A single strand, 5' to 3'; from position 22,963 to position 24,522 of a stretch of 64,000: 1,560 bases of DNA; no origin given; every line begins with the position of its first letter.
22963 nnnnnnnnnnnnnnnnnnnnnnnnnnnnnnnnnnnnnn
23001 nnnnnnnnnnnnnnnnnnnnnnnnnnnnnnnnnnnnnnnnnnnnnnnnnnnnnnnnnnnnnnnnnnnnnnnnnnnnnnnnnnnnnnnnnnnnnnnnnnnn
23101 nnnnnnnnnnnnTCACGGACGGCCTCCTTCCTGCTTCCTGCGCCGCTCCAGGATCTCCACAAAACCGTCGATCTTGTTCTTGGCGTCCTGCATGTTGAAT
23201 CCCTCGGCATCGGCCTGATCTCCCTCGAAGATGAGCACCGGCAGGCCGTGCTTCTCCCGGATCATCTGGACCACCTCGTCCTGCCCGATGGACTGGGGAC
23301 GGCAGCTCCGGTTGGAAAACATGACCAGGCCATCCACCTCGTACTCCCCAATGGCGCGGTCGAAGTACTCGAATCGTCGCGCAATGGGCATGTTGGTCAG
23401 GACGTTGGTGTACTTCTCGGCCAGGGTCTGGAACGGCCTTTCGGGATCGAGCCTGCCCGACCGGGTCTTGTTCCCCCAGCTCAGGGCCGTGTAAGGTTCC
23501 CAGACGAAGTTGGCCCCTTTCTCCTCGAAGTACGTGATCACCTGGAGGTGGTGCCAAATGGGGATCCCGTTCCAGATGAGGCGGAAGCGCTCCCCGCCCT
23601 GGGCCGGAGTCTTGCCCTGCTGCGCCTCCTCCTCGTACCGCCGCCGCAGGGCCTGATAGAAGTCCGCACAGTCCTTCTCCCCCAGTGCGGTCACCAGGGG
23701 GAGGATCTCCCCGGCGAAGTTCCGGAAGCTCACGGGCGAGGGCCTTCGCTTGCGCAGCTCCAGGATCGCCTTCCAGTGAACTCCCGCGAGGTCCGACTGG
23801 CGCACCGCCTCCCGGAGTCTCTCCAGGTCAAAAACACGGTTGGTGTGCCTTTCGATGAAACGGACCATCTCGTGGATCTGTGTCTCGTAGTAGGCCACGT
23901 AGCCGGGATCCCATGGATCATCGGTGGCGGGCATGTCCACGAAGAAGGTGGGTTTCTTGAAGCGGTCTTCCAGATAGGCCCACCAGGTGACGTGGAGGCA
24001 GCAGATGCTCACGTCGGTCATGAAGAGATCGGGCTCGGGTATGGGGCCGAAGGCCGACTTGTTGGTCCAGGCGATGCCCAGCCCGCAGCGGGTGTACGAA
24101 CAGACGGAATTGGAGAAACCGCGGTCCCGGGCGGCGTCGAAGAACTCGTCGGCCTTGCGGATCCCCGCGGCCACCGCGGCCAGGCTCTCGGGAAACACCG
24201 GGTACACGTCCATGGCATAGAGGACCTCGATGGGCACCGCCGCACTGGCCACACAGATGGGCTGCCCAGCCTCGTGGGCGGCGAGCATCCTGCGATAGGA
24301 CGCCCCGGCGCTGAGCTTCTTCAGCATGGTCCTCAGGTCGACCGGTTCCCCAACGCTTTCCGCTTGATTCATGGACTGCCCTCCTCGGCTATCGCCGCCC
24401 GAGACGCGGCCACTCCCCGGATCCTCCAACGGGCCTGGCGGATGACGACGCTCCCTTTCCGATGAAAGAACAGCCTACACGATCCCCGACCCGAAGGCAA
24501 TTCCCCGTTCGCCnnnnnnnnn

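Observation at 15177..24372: Split HgdC/BcrAD-like activator pair and HgdAB/BcrBC-like pair flanking a B12-radical SAM and fused to cydABX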

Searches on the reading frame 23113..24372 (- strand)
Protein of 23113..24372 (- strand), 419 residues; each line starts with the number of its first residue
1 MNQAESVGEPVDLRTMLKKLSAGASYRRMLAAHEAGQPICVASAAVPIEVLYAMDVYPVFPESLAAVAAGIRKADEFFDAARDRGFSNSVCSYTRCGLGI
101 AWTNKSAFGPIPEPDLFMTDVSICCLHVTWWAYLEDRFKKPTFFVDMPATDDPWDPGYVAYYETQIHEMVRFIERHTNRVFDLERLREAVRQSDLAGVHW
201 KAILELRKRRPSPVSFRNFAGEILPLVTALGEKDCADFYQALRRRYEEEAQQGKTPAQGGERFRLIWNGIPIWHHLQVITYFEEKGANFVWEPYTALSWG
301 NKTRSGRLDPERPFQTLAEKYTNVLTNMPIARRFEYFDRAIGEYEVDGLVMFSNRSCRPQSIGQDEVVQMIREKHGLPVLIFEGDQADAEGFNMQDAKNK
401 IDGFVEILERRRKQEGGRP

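Call 5: search_protein_families(library=pfam, proteins=[window:23113-24372:-], max_evalue=0.01)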
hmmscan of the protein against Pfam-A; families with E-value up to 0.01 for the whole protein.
window:23113-24372:- (419 aa): 1 family
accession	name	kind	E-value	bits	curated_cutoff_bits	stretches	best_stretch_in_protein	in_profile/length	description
PF06050.19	HGD-D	-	1e-67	229.6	28.4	1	45-408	3-342/342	2-hydroxyglutaryl-CoA dehydratase, D-component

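Call 6: search_protein_families(library=ncbifam, proteins=[window:23113-24372:-], max_evalue=0.01)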
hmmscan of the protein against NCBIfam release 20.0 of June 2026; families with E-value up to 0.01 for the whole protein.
window:23113-24372:- (419 aa): 4 families
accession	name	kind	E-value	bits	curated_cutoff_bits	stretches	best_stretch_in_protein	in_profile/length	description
NF052455.1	HyiscapDhHadB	equivalog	1.7e-53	181.7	750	1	15-412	6-398/398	(R)-2-hydroxyisocaproyl-CoA dehydratase subunit alpha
TIGR02260.1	benz_CoA_red_B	equivalog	5.9e-44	150.4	486.55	1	22-406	15-411/413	benzoyl-CoA reductase subunit B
TIGR03191.1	benz_CoA_bzdO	equivalog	1.4e-39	136.6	448.6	2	26-295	20-292/430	benzoyl-CoA reductase, bzd-type, subunit O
NF040772.1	double_cubane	equivalog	8.9e-23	80.9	350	1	33-408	16-372/372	double-cubane-cluster-containing anaerobic reductase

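Call 8: search_solved_structures(query=window:23113-24372:-, max_evalue=0.001)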
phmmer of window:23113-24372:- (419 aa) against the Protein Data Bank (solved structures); distinct sequences matched with E-value up to 0.001: 5.
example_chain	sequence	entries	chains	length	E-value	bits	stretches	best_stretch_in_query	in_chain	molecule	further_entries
3o3m_A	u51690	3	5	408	5.8e-41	143.9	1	12-417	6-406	alpha subunit 2-hydroxyisocaproyl-CoA dehydratase | alpha-subunit 2-hydroxyisocaproyl-CoA dehydratase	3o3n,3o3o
8s02_A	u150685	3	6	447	3.4e-37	131.5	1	52-413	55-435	BzdO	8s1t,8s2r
9g87_A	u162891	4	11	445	5.6e-27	97.8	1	36-416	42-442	3-methylbenzoyl-CoA reductase beta subunit MbdO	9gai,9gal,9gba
7yyl_C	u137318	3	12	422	2.5e-05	26.5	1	141-408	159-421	Dehydratase family protein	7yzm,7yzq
6eno_A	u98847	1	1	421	3.8e-05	25.9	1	141-407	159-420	Dehydratase family protein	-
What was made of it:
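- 23113..24372 (-): HGD-D alpha subunit (419 aa), the catalytic subunit. PDB matches: HadB 144 bits, BzdO 131 bits, MbdO 98 bits (call 8).
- Alpha's best models are HadB (182 bits in NCBIfam, 144 bits in PDB; calls 6, 8).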

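Call 11: find_homologous_proteins(query=window:23113-24372:-, max_evalue=1e-20)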
Query window:23113-24372:- (419 aa): 163 proteins with E <= 1e-20 among 8000 candidates; the best 120 are listed.
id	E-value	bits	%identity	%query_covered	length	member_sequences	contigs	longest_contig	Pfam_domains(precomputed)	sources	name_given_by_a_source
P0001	9.3e-281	949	100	96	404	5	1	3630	PF06050.20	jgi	jgi:benzoyl-CoA reductase/2-hydroxyglutaryl-CoA dehydratase subunit BcrC/BadD/HgdB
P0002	5.6e-238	808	81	99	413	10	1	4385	PF06050.20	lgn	-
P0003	7.2e-235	798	80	99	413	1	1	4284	PF06050.20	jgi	jgi:benzoyl-CoA reductase/2-hydroxyglutaryl-CoA dehydratase subunit BcrC/BadD/HgdB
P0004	4.0e-232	789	80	99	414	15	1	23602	PF06050.20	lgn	-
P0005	2.0e-231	786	79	99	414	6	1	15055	PF06050.20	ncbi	ncbi:MAG: 2-hydroxyacyl-CoA dehydratase subunit D [Thermodesulfobacteriota bacterium]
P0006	3.0e-231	786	79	97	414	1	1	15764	PF06050.20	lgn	-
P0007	2.1e-230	783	79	98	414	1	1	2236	PF06050.20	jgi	jgi:benzoyl-CoA reductase/2-hydroxyglutaryl-CoA dehydratase subunit BcrC/BadD/HgdB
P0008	1.2e-224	764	76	99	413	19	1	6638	PF06050.20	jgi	jgi:benzoyl-CoA reductase/2-hydroxyglutaryl-CoA dehydratase subunit BcrC/BadD/HgdB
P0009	4.5e-219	746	74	99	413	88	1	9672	PF06050.20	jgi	jgi:benzoyl-CoA reductase/2-hydroxyglutaryl-CoA dehydratase subunit BcrC/BadD/HgdB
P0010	8.2e-218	741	74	99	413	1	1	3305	PF06050.20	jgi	-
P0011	2.6e-217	740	75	97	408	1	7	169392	PF06050.20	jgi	jgi:benzoyl-CoA reductase/2-hydroxyglutaryl-CoA dehydratase subunit BcrC/BadD/HgdB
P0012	4.6e-217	739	74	99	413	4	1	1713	PF06050.20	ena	-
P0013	8.5e-217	738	73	99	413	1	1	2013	PF06050.20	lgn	-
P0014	8.6e-217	738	73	99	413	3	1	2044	PF06050.20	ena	-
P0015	1.4e-216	737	74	98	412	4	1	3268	PF06050.20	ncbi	-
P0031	9.1e-210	715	72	99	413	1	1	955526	PF06050.20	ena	-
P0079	2.9e-193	661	66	99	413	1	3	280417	PF06050.20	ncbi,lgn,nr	ncbi:MAG: 2-hydroxyacyl-CoA dehydratase [Deltaproteobacteria bacterium]|nr:2-hydroxyacyl-CoA dehydra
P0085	1.9e-190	651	66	96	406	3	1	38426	PF06050.20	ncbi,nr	ncbi:MAG: 2-hydroxyacyl-CoA dehydratase [Candidatus Rokubacteria bacterium]|nr:2-hydroxyacyl-CoA deh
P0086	5.4e-190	650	66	96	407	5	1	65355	PF06050.20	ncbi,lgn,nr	ncbi:MAG: 2-hydroxyacyl-CoA dehydratase [Betaproteobacteria bacterium]|nr:2-hydroxyacyl-CoA dehydrat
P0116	1.4e-70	256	35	91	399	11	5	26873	PF06050.20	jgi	-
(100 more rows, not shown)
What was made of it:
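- Source databases name it BcrC/BadD/HgdB (call 11).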

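Call 12: find_encoding_contigs(protein=P0004, flank=10000, max_places=2)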
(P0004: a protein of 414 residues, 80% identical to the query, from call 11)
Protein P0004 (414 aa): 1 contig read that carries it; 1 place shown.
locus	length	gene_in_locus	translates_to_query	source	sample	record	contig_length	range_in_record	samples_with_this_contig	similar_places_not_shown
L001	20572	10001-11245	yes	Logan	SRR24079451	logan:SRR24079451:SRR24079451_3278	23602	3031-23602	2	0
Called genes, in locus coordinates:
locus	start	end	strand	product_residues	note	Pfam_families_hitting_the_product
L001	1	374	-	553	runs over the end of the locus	PF19676:DUF6178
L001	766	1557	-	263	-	PF00378:ECH_1, PF16113:ECH_2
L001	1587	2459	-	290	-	PF05853:BKACE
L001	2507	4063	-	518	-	PF01039:Carboxyl_trans, PF03255:ACCA (faint)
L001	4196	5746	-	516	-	PF01039:Carboxyl_trans, PF03255:ACCA (faint)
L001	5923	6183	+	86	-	PF25973:BSH_CzcB (faint), PF00364:Biotin_lipoyl, PF13375:RnfC_N (weak), PF25984:BSH_YknX (weak)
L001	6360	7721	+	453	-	PF00289:Biotin_carb_N, PF02222:ATP-grasp (weak), PF02786:CPSase_L_D2, PF07478:Dala_Dala_lig_C, PF02785:Biotin_carb_C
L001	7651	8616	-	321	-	PF00753:Lactamase_B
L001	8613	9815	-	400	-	-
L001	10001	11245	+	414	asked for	PF06050:HGD-D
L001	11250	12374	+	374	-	PF06050:HGD-D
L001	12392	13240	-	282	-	PF01869:BcrAD_BadFG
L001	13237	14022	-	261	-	PF01869:BcrAD_BadFG, PF02782:FGGY_C (weak)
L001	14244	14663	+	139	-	-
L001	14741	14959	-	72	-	PF09723:Zn_ribbon_8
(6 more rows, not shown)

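Call 13: find_encoding_contigs(protein=P0079, flank=10000, max_places=2)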
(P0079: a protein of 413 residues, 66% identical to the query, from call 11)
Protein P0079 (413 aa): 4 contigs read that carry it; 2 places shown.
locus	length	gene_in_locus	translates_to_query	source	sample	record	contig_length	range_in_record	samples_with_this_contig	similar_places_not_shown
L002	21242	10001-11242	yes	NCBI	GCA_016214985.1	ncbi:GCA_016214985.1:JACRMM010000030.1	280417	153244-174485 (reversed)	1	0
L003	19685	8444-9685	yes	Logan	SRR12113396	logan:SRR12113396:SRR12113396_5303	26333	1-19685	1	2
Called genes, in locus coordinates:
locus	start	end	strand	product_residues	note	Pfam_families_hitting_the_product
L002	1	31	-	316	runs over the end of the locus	PF01379:Porphobil_deam, PF03900:Porphobil_deamC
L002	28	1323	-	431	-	PF05201:GlutR_N, PF01488:Shikimate_DH, PF00745:GlutR_dimer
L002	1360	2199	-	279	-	PF01578:Cytochrom_C_asm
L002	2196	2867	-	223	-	PF13241:NAD_binding_7, PF14824:Sirohm_synth_M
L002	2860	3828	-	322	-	-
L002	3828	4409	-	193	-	PF13580:SIS_2, PF01380:SIS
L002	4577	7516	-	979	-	PF14827:dCache_3, PF00989:PAS (faint), PF08448:PAS_4 (weak), PF00990:GGDEF, PF00563:EAL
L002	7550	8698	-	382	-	-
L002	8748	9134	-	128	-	-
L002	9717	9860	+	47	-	-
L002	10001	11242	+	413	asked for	PF06050:HGD-D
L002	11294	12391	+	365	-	PF06050:HGD-D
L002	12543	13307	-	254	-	PF01869:BcrAD_BadFG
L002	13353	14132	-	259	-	PF01869:BcrAD_BadFG, PF02782:FGGY_C (faint)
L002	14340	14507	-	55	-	PF00582:Usp (weak)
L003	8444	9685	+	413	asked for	PF06050:HGD-D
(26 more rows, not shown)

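Call 14: find_encoding_contigs(protein=P0085, flank=10000, max_places=2)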
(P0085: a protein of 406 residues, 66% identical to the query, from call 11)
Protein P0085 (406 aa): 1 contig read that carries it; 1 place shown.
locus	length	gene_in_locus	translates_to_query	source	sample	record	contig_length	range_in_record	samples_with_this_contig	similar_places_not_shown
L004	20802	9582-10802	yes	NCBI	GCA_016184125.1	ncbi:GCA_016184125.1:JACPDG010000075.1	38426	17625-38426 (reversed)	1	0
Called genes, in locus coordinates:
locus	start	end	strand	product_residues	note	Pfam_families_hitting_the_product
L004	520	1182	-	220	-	PF00413:Peptidase_M10, PF13688:Reprolysin_5 (weak)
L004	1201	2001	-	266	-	PF00561:Abhydrolase_1, PF12146:Hydrolase_4, PF12697:Abhydrolase_6, PF00561:Abhydrolase_1 (weak)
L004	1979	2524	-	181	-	PF02311:AraC_binding (weak), PF07883:Cupin_2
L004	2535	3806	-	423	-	PF01321:Creatinase_N (weak), PF00557:Peptidase_M24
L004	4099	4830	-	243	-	PF02475:TRM5-TYW2_MTfase (weak), PF13489:Methyltransf_23, PF01209:Ubie_methyltran, PF01135:PCMT (weak), PF13847:Methyltransf_31, PF08241:Methyltransf_11, PF08242:Methyltransf_12, PF13649:Methyltransf_25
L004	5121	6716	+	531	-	PF00501:AMP-binding, PF13193:AMP-binding_C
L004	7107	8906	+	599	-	-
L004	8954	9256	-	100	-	-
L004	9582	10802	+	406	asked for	PF06050:HGD-D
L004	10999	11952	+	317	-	PF06050:HGD-D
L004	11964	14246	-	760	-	PF02743:dCache_1, PF00672:HAMP, PF01590:GAF (weak), PF13185:GAF_2, PF13492:GAF_3 (weak), PF00512:HisKA, PF02518:HATPase_c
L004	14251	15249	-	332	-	PF04392:ABC_sub_bind, PF13458:Peripla_BP_6 (weak)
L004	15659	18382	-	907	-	PF02743:dCache_1, PF00672:HAMP, PF00989:PAS, PF08447:PAS_3 (weak), PF08448:PAS_4 (weak), PF13426:PAS_9, PF02518:HATPase_c, PF00072:Response_reg, +2 more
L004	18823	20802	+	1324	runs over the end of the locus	PF01590:GAF, PF13185:GAF_2, PF13492:GAF_3, PF01590:GAF, PF13185:GAF_2, PF13492:GAF_3, PF01590:GAF, PF13185:GAF_2, +10 more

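Call 18: find_related_loci(query=A1, collection=genome_contigs, flank=10000)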
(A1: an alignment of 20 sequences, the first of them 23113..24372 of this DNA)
Query A1 (419 aa) in genome_contigs; peptide patterns used: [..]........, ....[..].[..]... (x = any residue, [..] = any of these).
27 stretches matched a pattern; 22 encode a relative of the query (tblastn E <= 1e-3); 22 distinct loci.
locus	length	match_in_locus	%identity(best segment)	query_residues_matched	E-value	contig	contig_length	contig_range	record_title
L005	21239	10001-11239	80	1-413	0e+0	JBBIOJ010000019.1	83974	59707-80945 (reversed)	MAG: Desulfarculaceae bacterium isolate QNF170220_bin_277 NODE_375_length_83974_cov_10.118877, whole genome shotgun sequ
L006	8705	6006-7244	80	1-413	0e+0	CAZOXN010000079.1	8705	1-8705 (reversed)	MAG TPA_asm: uncultured Desulfarculaceae bacterium isolate binchicken_co274_510 genome assembly, contig: NODE_19515_leng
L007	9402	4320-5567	74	1-416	0e+0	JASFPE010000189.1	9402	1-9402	MAG: Desulfobacterales bacterium isolate D0819M20remetaG_Bin_304 D0819M20remetaG_FD_scaffold_812_c1, whole genome shotgu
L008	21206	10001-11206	81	12-413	0e+0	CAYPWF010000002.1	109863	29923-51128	MAG TPA_asm: uncultured Desulfarculaceae bacterium isolate binchicken_co274_493 genome assembly, contig: NODE_416_length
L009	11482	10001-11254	75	1-418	0e+0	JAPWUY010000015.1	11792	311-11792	MAG: Thermodesulfobacteriota bacterium isolate RSWS15 scaffold_839_c2, whole genome shotgun sequence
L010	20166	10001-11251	74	1-419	0e+0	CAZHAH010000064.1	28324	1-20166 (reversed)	MAG TPA_asm: uncultured Desulfobacteraceae bacterium isolate SRP167671_co2_229 genome assembly, contig: NODE_2209_length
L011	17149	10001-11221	71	12-418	0e+0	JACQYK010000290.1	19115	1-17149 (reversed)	MAG: Deltaproteobacteria bacterium isolate NC_groundwater_1539_Pr4_S-0.65um_50_9 SR1-18-Sp65_coassembly_scaffold_592579,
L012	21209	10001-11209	70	12-414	0e+0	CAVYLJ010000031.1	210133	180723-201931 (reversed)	MAG: uncultured delta proteobacterium isolate MFD01299.bin.2.76 genome assembly, contig: contig_5982, whole genome shotg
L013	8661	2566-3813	70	1-416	0e+0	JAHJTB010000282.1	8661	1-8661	MAG: Proteobacteria bacterium isolate OS_PC_MetaG.mb.36 OS_PC_MetaG.mb.36_k141_397875, whole genome shotgun sequence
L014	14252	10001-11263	69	1-418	0e+0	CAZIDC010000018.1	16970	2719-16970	MAG TPA_asm: uncultured Syntrophaceae bacterium isolate SRP080215_co1_117 genome assembly, contig: NODE_2426_length_1697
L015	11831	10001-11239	69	4-416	0e+0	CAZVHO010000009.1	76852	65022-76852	MAG TPA_asm: uncultured Thermodesulfobacteriota bacterium isolate binchicken_co266_158 genome assembly, contig: NODE_720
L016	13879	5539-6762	67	6-414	0e+0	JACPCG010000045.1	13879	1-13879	MAG: Candidatus Rokuibacteriota bacterium isolate NC_groundwater_277_Ag_S-0.2um_71_17 S5_GD2017_2_S2_scaffold_7066, whol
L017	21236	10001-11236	66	1-413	0e+0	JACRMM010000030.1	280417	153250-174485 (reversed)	MAG: Deltaproteobacteria bacterium isolate NC_groundwater_1907_Pr3_S2p5_68_52 SR2-18-S2p5_coassembly_scaffold_170993, wh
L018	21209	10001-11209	66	11-412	0e+0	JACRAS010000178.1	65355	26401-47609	MAG: Betaproteobacteria bacterium isolate NC_groundwater_1600_Pr3_B-0.1um_63_13 SR-2_scaffold_141_2788991, whole genome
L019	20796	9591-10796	66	11-412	0e+0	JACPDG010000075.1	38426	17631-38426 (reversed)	MAG: Candidatus Rokuibacteriota bacterium isolate NC_groundwater_303_Ag_B-0.1um_71_19 S7_GD2017_3_B1_scaffold_624, whole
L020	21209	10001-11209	64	11-413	0e+0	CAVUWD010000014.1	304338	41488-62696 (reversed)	MAG: uncultured delta proteobacterium isolate MFD05674.bin.2.46 genome assembly, contig: contig_42702, whole genome shot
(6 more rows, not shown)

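Call 21: find_encoding_contigs(protein=P0031, flank=10000, max_places=1)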
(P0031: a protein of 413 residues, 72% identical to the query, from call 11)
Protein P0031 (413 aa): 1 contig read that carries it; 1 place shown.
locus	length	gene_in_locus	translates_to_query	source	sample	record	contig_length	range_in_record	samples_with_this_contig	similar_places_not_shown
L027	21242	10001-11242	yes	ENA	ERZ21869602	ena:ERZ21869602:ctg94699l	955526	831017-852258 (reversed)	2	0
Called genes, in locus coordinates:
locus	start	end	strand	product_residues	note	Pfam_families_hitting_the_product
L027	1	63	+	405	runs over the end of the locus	PF02771:Acyl-CoA_dh_N, PF02770:Acyl-CoA_dh_M, PF00441:Acyl-CoA_dh_1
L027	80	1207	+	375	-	PF02771:Acyl-CoA_dh_N, PF02770:Acyl-CoA_dh_M, PF00441:Acyl-CoA_dh_1, PF08028:Acyl-CoA_dh_2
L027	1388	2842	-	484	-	PF04389:Peptidase_M28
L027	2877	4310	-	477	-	PF02629:CoA_binding, PF13380:CoA_binding_2, PF13607:Succ_CoA_lig, PF19045:Ligase_CoA_2 (faint)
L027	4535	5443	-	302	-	PF01063:Aminotran_4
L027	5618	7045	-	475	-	PF00282:Pyridoxal_deC, PF01041:DegT_DnrJ_EryC1 (weak), PF00266:Aminotran_5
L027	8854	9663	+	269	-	-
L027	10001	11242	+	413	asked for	PF06050:HGD-D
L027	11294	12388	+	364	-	PF06050:HGD-D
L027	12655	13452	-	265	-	PF01869:BcrAD_BadFG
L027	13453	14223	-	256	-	PF01869:BcrAD_BadFG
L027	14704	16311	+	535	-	PF02770:Acyl-CoA_dh_M, PF00441:Acyl-CoA_dh_1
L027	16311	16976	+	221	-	PF00440:TetR_N, PF17940:TetR_C_31 (weak)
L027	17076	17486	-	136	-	PF00578:AhpC-TSA, PF10417:1-cysPrx_C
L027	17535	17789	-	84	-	PF00578:AhpC-TSA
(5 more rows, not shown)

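Call 22: find_encoding_contigs(protein=P0086, flank=10000, max_places=1)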
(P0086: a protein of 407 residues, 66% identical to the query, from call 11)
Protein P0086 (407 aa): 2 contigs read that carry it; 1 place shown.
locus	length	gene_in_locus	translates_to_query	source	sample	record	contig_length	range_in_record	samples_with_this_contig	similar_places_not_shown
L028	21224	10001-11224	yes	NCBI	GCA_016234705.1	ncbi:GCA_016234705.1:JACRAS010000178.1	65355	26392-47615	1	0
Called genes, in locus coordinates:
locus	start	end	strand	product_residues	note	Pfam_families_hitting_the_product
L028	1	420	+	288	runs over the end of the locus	PF00106:adh_short, PF08659:KR (weak), PF13561:adh_short_C2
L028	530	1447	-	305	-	PF00892:EamA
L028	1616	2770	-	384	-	PF02771:Acyl-CoA_dh_N, PF02770:Acyl-CoA_dh_M, PF00441:Acyl-CoA_dh_1, PF08028:Acyl-CoA_dh_2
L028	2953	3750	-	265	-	PF00378:ECH_1, PF16113:ECH_2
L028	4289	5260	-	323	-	PF03401:TctC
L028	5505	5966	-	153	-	PF13279:4HBT_2 (weak)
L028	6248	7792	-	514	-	PF05860:TPS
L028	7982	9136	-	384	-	PF02771:Acyl-CoA_dh_N, PF02770:Acyl-CoA_dh_M, PF00441:Acyl-CoA_dh_1, PF08028:Acyl-CoA_dh_2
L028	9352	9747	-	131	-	PF01042:Ribonuc_L-PSP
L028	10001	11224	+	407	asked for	PF06050:HGD-D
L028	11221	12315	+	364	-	PF06050:HGD-D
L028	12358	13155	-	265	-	PF01869:BcrAD_BadFG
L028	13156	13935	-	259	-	PF01869:BcrAD_BadFG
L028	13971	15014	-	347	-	PF00586:AIRS, PF02769:AIRS_C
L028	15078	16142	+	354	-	PF01594:AI-2E_transport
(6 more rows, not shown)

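Call 23: find_encoding_contigs(protein=P0011, flank=10000, max_places=1)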
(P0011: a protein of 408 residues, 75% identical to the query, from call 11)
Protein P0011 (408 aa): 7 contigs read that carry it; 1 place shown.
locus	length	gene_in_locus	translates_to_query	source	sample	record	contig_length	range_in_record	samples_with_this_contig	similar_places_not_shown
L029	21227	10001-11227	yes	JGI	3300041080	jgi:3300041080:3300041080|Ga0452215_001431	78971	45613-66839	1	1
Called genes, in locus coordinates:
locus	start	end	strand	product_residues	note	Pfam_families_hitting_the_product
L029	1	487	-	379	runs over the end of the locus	PF13433:Peripla_BP_5 (weak), PF13458:Peripla_BP_6, PF01094:ANF_receptor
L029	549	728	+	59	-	-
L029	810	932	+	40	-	-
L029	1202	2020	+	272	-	PF13189:Cytidylate_kin2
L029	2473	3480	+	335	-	PF00072:Response_reg, PF08668:HDOD (faint), PF13487:HD_5, PF01966:HD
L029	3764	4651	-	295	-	PF00781:DAGK_cat, PF19279:YegS_C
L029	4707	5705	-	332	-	PF13623:SurA_N_2, PF13624:SurA_N_3, PF09312:SurA_N, PF13145:Rotamase_2, PF13616:Rotamase_3, PF00639:Rotamase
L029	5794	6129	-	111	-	PF00076:RRM_1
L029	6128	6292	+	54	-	-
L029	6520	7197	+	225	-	PF07691:PA14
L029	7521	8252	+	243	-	PF00691:OmpA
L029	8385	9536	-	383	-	PF01208:URO-D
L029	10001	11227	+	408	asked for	PF06050:HGD-D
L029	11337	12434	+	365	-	PF06050:HGD-D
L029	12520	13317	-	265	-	PF01869:BcrAD_BadFG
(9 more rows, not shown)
